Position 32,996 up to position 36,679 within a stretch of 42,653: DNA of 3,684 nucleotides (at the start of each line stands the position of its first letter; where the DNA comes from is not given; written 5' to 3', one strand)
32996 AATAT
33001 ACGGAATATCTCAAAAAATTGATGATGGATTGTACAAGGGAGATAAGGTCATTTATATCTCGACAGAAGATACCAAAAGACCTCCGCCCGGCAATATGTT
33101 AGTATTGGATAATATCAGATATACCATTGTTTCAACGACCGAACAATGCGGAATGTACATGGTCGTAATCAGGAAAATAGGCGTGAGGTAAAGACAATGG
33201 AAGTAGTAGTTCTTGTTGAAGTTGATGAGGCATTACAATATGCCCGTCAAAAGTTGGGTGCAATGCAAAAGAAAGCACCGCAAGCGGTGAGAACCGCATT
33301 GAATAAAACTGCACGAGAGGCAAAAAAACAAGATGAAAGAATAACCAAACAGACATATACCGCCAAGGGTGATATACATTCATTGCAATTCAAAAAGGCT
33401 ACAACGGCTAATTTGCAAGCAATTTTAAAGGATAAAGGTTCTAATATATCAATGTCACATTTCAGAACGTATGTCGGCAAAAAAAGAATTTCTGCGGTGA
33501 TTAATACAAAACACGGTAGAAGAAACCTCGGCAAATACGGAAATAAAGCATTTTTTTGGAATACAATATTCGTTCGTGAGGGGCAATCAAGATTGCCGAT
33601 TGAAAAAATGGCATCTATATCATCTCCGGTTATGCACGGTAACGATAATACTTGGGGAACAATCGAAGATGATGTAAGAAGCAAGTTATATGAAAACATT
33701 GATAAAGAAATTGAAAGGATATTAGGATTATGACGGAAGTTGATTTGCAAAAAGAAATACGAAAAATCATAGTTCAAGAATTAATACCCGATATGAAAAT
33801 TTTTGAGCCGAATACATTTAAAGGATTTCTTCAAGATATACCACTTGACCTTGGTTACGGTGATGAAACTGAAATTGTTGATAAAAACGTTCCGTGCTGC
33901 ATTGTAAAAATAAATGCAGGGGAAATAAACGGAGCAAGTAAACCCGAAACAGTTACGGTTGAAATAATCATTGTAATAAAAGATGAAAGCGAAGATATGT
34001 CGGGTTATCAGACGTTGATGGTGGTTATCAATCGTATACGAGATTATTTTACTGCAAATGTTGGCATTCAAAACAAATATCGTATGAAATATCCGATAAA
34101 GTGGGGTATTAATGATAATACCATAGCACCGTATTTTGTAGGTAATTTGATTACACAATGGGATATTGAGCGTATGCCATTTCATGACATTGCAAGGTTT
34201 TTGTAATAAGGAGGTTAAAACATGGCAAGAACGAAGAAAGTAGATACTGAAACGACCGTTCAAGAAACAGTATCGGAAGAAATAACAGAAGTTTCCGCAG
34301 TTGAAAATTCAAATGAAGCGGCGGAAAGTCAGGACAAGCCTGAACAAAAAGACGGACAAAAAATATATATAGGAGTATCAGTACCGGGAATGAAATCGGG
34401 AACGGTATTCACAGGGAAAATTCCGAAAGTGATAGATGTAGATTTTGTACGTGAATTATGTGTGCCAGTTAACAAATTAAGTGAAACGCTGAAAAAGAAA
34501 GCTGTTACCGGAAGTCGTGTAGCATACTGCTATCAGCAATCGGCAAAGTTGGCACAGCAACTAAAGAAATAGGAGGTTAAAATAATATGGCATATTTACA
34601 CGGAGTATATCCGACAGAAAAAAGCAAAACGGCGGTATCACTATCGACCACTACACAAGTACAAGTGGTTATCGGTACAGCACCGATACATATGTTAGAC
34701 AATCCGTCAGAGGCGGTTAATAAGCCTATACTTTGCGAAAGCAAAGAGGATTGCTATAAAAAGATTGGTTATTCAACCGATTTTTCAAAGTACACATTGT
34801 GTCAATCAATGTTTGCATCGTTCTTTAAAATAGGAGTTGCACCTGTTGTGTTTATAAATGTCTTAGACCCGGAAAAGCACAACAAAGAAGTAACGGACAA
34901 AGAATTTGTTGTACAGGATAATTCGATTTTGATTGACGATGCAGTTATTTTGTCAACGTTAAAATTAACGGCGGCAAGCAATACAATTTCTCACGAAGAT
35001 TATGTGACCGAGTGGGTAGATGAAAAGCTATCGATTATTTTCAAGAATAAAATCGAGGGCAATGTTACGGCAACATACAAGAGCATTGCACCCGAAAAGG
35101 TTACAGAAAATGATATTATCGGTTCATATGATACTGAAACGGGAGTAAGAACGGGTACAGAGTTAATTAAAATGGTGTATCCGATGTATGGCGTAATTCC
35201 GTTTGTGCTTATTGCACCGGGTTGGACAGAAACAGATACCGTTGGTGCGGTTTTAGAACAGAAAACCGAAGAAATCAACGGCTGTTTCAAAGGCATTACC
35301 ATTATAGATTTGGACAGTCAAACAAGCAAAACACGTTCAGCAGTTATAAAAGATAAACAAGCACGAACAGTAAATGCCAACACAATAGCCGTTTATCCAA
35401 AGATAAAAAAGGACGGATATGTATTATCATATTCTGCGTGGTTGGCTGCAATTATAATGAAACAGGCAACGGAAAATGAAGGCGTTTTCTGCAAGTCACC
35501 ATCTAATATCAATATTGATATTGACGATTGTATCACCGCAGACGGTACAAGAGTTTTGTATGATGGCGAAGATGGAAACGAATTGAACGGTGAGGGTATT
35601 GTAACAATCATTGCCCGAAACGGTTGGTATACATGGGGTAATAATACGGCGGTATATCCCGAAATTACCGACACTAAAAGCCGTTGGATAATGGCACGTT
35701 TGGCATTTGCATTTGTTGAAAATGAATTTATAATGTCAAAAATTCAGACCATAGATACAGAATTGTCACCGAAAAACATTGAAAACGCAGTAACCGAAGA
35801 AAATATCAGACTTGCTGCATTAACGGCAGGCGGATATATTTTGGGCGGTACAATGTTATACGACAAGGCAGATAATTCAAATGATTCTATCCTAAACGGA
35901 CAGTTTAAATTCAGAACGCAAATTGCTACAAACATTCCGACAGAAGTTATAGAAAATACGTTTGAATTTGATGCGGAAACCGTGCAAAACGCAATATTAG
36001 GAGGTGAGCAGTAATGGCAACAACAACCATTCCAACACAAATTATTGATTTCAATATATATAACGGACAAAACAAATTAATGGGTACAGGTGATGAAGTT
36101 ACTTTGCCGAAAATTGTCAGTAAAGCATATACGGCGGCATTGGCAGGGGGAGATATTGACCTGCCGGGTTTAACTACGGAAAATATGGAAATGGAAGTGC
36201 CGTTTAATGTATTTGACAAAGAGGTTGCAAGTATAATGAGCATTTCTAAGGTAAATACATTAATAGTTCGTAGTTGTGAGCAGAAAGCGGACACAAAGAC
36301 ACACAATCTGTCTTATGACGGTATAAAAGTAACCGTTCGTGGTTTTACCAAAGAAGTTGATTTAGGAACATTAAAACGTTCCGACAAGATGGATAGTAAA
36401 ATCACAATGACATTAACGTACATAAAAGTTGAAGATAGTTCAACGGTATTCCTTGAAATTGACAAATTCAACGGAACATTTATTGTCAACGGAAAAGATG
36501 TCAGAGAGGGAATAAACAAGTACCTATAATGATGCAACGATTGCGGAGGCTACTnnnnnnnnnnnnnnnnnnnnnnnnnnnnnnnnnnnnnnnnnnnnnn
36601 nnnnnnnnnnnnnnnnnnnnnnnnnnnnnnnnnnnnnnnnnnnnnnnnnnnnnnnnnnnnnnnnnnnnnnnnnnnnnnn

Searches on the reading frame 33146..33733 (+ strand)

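Call 6: search_protein_families(library=phrogs, max_evalue=0.001, proteins=[window:33146-33733:+])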
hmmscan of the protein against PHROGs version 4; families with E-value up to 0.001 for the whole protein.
window:33146-33733:+ (195 aa): 1 family
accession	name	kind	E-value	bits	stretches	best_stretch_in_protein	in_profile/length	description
phrog_27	-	connector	4.7e-19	70.1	1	20-193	11-190/199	tail completion or Neck1 protein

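Call 7: search_protein_families(library=pfam, max_evalue=0.01, proteins=[window:33146-33733:+])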
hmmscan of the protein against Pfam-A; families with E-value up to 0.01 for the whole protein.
window:33146-33733:+ (195 aa): 0 families

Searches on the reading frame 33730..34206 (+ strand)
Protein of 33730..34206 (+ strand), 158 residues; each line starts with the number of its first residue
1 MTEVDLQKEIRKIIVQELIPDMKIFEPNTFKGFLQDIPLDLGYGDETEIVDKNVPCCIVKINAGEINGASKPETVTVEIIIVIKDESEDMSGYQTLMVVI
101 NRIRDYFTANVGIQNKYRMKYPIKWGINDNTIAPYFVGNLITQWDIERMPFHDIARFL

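Call 6: search_protein_families(library=phrogs, max_evalue=0.001, proteins=[window:33730-34206:+])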
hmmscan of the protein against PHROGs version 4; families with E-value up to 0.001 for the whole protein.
window:33730-34206:+ (158 aa): 1 family
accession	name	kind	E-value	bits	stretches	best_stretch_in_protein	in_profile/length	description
phrog_2581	-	head and packaging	7e-19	69.2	1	21-149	33-152/162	virion structural protein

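Call 7: search_protein_families(library=pfam, max_evalue=0.01, proteins=[window:33730-34206:+])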
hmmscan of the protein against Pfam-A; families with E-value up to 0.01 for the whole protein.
window:33730-34206:+ (158 aa): 0 families

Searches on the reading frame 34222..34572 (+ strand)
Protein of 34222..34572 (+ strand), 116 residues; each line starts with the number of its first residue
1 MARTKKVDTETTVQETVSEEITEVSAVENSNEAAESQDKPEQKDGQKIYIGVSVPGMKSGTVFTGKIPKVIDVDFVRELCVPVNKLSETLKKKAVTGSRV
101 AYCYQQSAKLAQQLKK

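Call 6: search_protein_families(library=phrogs, max_evalue=0.001, proteins=[window:34222-34572:+])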
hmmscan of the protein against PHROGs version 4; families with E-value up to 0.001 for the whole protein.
window:34222-34572:+ (116 aa): 2 families
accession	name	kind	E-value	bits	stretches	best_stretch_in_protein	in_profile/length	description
phrog_4089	-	unknown function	1.5e-06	29.2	1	28-111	5-95/99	-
phrog_17039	-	unknown function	0.00047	21.2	0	36-109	6-88/94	-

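Call 7: search_protein_families(library=pfam, max_evalue=0.01, proteins=[window:34222-34572:+])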
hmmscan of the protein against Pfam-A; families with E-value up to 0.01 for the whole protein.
window:34222-34572:+ (116 aa): 0 families

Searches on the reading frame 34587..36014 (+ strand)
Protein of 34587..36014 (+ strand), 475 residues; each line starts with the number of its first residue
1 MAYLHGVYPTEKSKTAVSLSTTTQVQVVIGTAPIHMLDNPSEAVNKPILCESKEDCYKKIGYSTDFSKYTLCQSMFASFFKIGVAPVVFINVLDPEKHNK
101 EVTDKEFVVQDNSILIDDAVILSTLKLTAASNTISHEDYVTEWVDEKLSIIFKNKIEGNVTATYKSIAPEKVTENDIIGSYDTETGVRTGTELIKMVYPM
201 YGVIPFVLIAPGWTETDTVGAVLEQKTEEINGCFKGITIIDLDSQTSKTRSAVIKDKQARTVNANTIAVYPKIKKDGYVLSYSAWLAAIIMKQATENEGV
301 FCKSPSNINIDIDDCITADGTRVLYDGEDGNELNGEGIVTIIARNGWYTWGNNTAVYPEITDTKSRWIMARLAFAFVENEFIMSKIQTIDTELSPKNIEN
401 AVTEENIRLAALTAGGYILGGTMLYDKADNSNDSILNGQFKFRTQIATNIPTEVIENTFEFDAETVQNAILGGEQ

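Call 6: search_protein_families(library=phrogs, max_evalue=0.001, proteins=[window:34587-36014:+])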
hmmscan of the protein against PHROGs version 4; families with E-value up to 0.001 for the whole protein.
window:34587-36014:+ (475 aa): 4 families
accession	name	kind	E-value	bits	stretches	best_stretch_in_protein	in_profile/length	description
phrog_23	-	tail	1.6e-58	199.7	1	1-473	21-474/496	tail sheath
phrog_20240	-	unknown function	3e-23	83.6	1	3-266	5-258/272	-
phrog_13288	-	unknown function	1.4e-21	78.1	1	295-469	27-203/208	-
phrog_16736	-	unknown function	1e-06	29.8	1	383-470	10-97/101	-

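Call 7: search_protein_families(library=pfam, max_evalue=0.01, proteins=[window:34587-36014:+])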
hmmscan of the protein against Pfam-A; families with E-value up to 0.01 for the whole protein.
window:34587-36014:+ (475 aa): 0 families

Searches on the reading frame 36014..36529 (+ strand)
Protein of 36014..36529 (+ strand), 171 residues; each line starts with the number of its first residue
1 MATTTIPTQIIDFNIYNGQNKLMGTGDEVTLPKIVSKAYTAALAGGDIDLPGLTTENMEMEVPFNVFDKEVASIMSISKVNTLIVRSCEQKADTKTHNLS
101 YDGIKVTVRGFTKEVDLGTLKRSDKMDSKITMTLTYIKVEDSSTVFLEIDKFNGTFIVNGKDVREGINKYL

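Call 6: search_protein_families(library=phrogs, max_evalue=0.001, proteins=[window:36014-36529:+])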
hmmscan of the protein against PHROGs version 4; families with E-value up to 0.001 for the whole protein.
window:36014-36529:+ (171 aa): 2 families
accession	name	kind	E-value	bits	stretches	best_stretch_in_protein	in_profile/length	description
phrog_55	-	connector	5.4e-32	111.9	1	6-169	3-169/173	head closure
phrog_13676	-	connector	8e-10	39.8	1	103-166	37-100/107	head closure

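Call 7: search_protein_families(library=pfam, max_evalue=0.01, proteins=[window:36014-36529:+])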
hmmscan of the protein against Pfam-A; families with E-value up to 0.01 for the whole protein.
window:36014-36529:+ (171 aa): 1 family
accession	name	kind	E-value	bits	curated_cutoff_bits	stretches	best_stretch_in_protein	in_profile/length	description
PF04985.20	Phage_tube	-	6.9e-30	104.5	22.4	1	7-167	1-160/165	Phage tail tube protein FII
